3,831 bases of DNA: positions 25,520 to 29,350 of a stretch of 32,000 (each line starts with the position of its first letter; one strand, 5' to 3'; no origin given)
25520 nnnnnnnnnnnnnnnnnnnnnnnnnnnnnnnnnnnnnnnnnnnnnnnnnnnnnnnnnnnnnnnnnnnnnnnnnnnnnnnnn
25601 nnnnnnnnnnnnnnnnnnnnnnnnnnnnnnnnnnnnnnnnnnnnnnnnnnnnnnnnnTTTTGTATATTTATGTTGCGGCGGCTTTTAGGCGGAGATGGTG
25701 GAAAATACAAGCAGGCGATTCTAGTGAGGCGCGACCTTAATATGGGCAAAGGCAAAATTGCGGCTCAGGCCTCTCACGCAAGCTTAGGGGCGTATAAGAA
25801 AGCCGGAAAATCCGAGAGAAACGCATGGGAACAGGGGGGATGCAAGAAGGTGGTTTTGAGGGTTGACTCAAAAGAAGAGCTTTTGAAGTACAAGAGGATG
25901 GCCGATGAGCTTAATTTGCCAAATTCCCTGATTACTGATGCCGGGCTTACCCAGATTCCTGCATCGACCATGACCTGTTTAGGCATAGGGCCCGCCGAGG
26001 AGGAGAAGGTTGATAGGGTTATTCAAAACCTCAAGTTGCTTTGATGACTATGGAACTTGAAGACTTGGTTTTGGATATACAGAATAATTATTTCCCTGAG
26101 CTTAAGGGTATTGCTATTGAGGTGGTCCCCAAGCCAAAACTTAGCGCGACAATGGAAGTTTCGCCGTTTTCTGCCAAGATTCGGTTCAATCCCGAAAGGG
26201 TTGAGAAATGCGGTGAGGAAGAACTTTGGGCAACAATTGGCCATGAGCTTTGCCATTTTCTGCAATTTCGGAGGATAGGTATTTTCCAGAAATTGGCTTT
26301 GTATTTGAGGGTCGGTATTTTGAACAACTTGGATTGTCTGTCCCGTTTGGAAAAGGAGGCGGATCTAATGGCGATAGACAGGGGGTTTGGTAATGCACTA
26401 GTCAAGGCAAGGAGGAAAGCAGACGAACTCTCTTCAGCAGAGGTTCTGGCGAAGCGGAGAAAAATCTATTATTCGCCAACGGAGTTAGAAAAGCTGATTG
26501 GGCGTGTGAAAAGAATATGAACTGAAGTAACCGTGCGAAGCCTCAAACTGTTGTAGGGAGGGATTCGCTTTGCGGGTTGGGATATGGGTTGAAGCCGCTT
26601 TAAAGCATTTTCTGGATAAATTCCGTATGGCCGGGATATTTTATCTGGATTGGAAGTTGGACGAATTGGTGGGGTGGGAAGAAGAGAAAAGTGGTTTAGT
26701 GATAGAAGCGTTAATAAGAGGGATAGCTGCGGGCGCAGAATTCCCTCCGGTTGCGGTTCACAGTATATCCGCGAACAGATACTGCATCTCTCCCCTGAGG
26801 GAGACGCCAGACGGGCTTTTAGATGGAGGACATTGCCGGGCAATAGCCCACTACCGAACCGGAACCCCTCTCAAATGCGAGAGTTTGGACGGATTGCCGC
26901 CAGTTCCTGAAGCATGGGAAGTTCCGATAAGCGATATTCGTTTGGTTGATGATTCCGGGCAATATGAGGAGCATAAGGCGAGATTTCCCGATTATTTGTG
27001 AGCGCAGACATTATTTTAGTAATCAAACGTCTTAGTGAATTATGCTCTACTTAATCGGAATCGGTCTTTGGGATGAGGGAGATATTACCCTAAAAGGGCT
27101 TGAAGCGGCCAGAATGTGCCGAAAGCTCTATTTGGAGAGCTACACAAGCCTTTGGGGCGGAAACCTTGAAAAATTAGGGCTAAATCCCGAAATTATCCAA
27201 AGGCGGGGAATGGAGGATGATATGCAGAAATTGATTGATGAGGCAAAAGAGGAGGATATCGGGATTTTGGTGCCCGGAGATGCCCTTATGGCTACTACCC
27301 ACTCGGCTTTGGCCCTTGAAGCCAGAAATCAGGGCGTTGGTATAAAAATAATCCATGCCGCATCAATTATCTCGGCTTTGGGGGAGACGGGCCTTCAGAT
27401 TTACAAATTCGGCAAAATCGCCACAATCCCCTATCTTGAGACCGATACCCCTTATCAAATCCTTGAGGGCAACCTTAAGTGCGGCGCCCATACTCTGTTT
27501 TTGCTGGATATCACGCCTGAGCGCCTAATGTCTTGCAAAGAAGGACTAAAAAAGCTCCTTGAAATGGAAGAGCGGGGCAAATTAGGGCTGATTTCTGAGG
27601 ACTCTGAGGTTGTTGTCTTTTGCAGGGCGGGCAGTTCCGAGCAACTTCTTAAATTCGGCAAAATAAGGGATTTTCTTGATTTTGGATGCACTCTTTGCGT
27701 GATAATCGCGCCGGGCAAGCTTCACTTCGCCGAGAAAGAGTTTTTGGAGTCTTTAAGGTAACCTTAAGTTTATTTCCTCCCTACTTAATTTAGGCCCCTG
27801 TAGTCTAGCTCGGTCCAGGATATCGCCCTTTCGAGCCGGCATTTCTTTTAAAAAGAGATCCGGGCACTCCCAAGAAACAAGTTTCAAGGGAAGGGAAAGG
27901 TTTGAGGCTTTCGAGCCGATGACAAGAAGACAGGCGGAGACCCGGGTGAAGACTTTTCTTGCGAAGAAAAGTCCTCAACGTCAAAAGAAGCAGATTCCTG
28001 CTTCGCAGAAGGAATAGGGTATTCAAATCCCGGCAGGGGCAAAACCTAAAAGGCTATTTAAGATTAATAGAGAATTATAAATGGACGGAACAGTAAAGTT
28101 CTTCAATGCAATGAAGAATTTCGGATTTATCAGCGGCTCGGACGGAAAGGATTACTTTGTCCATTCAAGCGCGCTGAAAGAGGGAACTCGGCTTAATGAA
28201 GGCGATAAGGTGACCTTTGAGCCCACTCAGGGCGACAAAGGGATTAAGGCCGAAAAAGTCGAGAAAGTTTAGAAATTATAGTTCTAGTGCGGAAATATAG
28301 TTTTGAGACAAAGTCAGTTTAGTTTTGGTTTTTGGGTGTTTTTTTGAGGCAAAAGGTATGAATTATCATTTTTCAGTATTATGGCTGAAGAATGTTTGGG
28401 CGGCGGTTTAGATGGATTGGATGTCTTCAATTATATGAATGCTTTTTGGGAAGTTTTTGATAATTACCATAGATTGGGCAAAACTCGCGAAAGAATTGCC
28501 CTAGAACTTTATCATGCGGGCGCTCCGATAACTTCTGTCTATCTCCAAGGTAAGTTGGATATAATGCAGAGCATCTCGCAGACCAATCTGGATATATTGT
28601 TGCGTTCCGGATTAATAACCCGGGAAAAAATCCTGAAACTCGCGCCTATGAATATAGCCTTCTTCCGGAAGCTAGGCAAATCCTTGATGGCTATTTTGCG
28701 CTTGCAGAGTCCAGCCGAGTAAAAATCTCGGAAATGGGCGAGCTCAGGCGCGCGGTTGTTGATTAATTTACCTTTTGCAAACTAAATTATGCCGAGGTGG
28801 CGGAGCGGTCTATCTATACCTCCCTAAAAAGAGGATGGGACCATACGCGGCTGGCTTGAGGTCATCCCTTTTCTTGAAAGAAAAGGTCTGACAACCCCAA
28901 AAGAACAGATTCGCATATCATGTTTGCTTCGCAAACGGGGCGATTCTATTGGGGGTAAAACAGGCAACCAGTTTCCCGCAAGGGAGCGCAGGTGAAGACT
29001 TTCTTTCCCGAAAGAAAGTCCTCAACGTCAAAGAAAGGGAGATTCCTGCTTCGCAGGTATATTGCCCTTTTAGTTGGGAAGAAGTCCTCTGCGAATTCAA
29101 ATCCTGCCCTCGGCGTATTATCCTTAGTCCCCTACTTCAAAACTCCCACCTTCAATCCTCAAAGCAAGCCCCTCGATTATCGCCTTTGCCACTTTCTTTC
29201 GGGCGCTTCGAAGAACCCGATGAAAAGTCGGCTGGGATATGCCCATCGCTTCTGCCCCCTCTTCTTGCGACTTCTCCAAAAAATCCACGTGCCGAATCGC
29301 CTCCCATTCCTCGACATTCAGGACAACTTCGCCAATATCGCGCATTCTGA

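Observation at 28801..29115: tRNA-Ser(UGA) gene split by three introns (D-loop, anticodon loop, T-loop); 315 nt for an 84-nt tRNA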

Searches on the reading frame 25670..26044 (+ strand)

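Call 9: search_protein_families(library=pfam, proteins=[window:25670-26044:+])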
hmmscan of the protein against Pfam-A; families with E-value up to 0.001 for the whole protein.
window:25670-26044:+ (124 aa): 1 family
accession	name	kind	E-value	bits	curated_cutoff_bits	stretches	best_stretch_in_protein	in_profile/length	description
PF01981.21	PTH2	-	2.8e-41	140.8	23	1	13-124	1-115/115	Peptidyl-tRNA hydrolase PTH2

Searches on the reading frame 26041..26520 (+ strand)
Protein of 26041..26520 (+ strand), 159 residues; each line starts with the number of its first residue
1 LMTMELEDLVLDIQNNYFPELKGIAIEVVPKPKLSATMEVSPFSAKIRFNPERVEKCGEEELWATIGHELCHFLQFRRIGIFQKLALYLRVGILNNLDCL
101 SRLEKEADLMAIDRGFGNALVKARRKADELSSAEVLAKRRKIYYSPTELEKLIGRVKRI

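Call 9: search_protein_families(library=pfam, proteins=[window:26041-26520:+])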
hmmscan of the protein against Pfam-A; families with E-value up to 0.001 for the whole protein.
window:26041-26520:+ (159 aa): 1 family
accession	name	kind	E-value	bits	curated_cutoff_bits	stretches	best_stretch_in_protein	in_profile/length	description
PF10263.15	SprT-like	-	0.00024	21.4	25.6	1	13-76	8-75/108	SprT-like family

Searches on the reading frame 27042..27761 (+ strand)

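Call 8: search_protein_families(library=pfam, proteins=[window:27042-27761:+])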
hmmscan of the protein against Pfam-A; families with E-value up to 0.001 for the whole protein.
window:27042-27761:+ (239 aa): 1 family
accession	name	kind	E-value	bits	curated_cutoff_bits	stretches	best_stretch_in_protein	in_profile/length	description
PF00590.25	TP_methylase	-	4.4e-14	53.4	27.8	1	1-210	1-210/212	Tetrapyrrole (Corrin/Porphyrin) Methylases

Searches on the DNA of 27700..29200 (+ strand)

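Call 38: search_rna_families(source=window, start=27700, end=29200, threshold=evalue, max_evalue=10, show_alignments=3)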
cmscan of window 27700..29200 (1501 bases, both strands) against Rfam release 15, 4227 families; matches with E-value up to 10: 6.
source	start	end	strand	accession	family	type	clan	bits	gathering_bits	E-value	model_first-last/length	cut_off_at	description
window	28862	28942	+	RF00025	Telomerase-cil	Gene;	CL00004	24.4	52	0.33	15-100/165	no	Ciliate telomerase RNA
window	28442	28474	-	RF02098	DGCR5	Gene; lncRNA;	-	23.5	50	0.13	1-49/49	no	DiGeorge syndrome critical region gene 5 conserved region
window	28653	28694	+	RF00324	snoMBII-202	Gene; snRNA; snoRNA; CD-box;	-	15.4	40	6.2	1-84/84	no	Small nucleolar RNA MBII-202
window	27709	27876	+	RF02177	SMCR2_1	Gene; lncRNA;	-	14.5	50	7.8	1-159/159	no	Smith-Magenis syndrome chromosome region, candidate 2 conserved region 1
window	28364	28397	+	RF00253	mir-101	Gene; miRNA;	-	14.2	60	9.3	1-75/75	no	mir-101 microRNA precursor family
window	28109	28175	+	RF02480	GlsR14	Gene; snRNA; snoRNA; CD-box;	-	12.4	90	7.7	1-68/68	no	Small nucleolar RNA GlsR14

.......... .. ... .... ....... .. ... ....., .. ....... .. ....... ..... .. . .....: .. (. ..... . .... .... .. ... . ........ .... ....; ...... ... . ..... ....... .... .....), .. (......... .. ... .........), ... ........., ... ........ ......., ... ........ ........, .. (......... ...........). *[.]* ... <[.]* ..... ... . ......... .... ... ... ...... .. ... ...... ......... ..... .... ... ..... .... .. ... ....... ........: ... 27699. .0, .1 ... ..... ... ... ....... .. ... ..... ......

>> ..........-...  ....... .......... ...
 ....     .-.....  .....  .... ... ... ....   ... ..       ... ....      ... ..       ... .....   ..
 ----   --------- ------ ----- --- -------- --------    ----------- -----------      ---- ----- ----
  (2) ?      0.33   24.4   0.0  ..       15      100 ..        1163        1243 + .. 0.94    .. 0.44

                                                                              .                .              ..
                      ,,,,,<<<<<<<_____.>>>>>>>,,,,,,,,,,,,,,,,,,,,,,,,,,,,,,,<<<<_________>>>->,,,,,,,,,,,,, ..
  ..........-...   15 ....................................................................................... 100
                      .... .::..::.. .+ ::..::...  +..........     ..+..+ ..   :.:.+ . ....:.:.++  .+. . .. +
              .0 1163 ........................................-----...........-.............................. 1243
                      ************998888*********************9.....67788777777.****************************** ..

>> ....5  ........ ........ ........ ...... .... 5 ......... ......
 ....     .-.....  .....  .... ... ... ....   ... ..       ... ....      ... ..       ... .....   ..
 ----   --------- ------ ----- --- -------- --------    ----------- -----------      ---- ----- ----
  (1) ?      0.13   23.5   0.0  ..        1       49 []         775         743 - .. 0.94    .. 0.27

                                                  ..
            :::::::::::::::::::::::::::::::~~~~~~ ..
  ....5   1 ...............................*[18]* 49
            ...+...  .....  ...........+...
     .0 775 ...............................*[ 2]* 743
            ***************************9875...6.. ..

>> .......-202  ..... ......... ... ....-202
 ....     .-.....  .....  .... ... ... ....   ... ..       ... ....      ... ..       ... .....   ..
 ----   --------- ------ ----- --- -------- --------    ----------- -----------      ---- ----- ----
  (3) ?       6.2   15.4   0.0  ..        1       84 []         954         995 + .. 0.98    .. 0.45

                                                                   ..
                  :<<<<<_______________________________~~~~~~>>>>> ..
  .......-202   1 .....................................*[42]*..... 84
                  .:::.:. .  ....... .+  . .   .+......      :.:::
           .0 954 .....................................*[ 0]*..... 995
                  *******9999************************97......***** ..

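Call 46: build_rna_model(alignment_id=A1, structure=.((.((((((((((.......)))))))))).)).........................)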
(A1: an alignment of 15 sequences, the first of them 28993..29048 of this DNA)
Model R1 built from alignment A1 (15 sequences, 59 columns); structure: as given.
model positions 56; base pairs 12; branch points 0; effective number of sequences 3.65; information 0.994 bits per position. Calibrated on 0.2 Mb of random sequence (short: E-values are rough).
structure used (alignment columns):
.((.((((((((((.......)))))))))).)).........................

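Call 47: search_with_rna_model(model_id=R1, sources=[window, L001, L003, L007, L013, L021, L028, L033, L037, L038, L039, L040, L041, L043, L044, L048, L050, L051], max_evalue=10)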
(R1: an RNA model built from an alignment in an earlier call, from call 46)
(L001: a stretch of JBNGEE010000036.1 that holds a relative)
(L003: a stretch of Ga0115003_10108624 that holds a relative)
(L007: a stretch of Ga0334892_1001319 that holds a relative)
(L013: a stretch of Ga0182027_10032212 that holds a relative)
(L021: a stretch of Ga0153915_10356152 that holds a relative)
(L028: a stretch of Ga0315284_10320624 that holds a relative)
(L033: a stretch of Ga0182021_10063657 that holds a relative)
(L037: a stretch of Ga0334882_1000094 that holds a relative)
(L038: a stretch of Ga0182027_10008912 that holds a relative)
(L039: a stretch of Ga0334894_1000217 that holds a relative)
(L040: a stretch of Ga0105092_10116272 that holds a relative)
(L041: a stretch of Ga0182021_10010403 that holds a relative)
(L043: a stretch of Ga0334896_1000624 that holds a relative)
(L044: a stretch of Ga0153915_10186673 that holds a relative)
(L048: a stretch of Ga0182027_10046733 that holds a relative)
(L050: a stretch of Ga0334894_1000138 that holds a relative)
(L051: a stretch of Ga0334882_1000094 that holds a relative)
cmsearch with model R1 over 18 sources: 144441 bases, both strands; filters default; matches with E-value up to 10: 87.
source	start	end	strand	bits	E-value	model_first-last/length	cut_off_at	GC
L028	915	970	-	78.5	3.6e-18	1-56/56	no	0.43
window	28993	29048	+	78.1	4.5e-18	1-56/56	no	0.43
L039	1943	1998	-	77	8.9e-18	1-56/56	no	0.39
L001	1778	1833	-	76.6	1.2e-17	1-56/56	no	0.39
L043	2748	2802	+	76.3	1.4e-17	1-56/56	no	0.36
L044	2179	2233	+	75.8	1.8e-17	1-56/56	no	0.35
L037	5730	5785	+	75.8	1.9e-17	1-56/56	no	0.41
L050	1548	1603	-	75.8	1.9e-17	1-56/56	no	0.41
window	27947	28001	+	72.5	1.4e-16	1-56/56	no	0.42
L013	6047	6101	-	72.5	1.4e-16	1-56/56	no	0.33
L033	943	997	+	72.5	1.4e-16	1-56/56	no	0.33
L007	6018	6074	+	72.3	1.6e-16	1-56/56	no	0.33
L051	293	348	-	72.1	1.7e-16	1-56/56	no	0.38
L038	1483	1538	+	70.6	4.4e-16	1-56/56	no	0.32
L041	3196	3251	-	70.6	4.4e-16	1-56/56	no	0.32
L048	2200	2253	+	68.1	2e-15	1-56/56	no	0.41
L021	519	572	-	66.2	6.3e-15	1-56/56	no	0.43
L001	2356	2414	-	61.5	1.1e-13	1-56/56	no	0.24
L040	1106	1206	+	39.2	8.7e-08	1-56/56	no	0.48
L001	1609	1710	-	37.6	2.3e-07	1-56/56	no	0.48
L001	1884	1939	-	34.9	1.2e-06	1-56/56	no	0.38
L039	1968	2000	+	31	1.3e-05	2-34/56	no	0.36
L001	1803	1833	+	28.4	6.2e-05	2-32/56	no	0.42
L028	940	970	+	28.4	6.2e-05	2-32/56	no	0.42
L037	5730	5760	-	28.4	6.2e-05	2-32/56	no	0.42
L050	1573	1603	+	28.4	6.2e-05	2-32/56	no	0.42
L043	2729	2778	-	28.3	6.7e-05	1-56/56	no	0.42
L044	2160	2209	-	27.7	9.7e-05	1-56/56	no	0.38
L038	1483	1513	-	26.4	0.00021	2-32/56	no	0.29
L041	3221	3251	+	26.4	0.00021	2-32/56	no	0.29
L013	6072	6101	+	26.3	0.00022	2-32/56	no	0.3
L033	943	972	-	26.3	0.00022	2-32/56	no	0.3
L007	6000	6050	-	25.8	0.0003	1-56/56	no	0.39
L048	2080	2137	+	25.8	0.0003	1-56/56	no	0.45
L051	146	202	-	24.1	0.00086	1-56/56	no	0.42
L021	544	572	+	24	0.00093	2-32/56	no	0.38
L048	2200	2228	-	24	0.00093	2-32/56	no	0.38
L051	318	350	+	23.6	0.0012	2-34/56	no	0.33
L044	2040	2097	+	23.4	0.0013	1-56/56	no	0.52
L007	6891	6946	+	23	0.0017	1-56/56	no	0.34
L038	13000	13054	+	22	0.003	1-56/56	no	0.38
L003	381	436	-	21.4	0.0043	1-56/56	no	0.36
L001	1914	1933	+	19.5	0.014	7-26/56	no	0.25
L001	2381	2414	+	18.3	0.029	2-32/56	no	0.21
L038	13000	13029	-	18.3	0.03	2-32/56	no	0.4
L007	6893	6920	-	18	0.036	3-30/56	no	0.32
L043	2871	2928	+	17.8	0.04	1-56/56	no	0.41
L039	31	93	+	15.3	0.18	1-56/56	no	0.41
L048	3694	3752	+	15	0.21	1-56/56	no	0.44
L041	8778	8824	-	13.6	0.51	1-56/56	no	0.38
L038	491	510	+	13.5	0.54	7-26/56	no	0.3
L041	4224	4243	-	13.5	0.54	7-26/56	no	0.3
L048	3700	3720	-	13.2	0.63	7-26/56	no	0.24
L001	2504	2520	-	13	0.71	8-25/56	no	0.12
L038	4048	4106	-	12.8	0.84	1-56/56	no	0.37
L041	628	686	+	12.8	0.84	1-56/56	no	0.37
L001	2504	2520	+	12.5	0.97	8-25/56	no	0.12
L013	5912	6013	-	11.8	1.5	1-56/56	no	0.43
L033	1031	1132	+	11.8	1.5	1-56/56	no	0.43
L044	2046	2067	-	11.7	1.7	7-26/56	no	0.45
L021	882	920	-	11.6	1.7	1-56/56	no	0.44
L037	7296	7332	-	11.5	1.8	1-56/56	no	0.51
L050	1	37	+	11.5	1.9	1-56/56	no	0.51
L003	1052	1069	-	11.2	2.2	8-25/56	no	0.11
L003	1052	1069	+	11.2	2.2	8-25/56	no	0.11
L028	1279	1317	-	11.2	2.2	1-56/56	no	0.41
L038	10574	10589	-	11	2.5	8-25/56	no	0.19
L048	2086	2107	-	10.8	2.8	7-26/56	no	0.36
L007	10550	10578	-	10.8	2.8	3-30/56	no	0.48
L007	5588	5611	+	10.6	3.1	1-56/56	no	0.42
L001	1687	1702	+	10.4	3.5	9-24/56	no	0.38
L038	493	508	-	10.3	3.7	9-24/56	no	0.19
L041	4226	4241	+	10.3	3.7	9-24/56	no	0.19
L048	3011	3035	-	10.1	4.4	1-56/56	no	0.32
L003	626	642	-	9.7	5.5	8-25/56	no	0.29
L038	10574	10589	+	9.6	5.7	8-25/56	no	0.19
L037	5652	5669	-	9.4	6.5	7-26/56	no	0.28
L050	1664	1681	+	9.4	6.5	7-26/56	no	0.28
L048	4272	4286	-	9.4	6.7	9-24/56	no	0.07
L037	2104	2117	+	8.7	9.8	10-23/56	no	0.43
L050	5216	5229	-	8.7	9.8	10-23/56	no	0.43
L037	2104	2117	-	8.7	9.9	10-23/56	no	0.43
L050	5216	5229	+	8.7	9.9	10-23/56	no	0.43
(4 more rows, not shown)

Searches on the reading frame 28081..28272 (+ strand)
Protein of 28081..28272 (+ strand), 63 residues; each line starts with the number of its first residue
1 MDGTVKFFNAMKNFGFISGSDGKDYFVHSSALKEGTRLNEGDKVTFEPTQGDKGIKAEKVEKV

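Call 73: search_protein_families(library=pfam, proteins=[window:28081-28272:+], max_evalue=0.001)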
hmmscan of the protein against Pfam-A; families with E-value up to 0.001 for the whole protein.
window:28081-28272:+ (63 aa): 1 family
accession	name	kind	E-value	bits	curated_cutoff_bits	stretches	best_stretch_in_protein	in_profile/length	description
PF00313.28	CSD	-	5.1e-19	68.4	27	1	1-62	1-65/66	'Cold-shock' DNA-binding domain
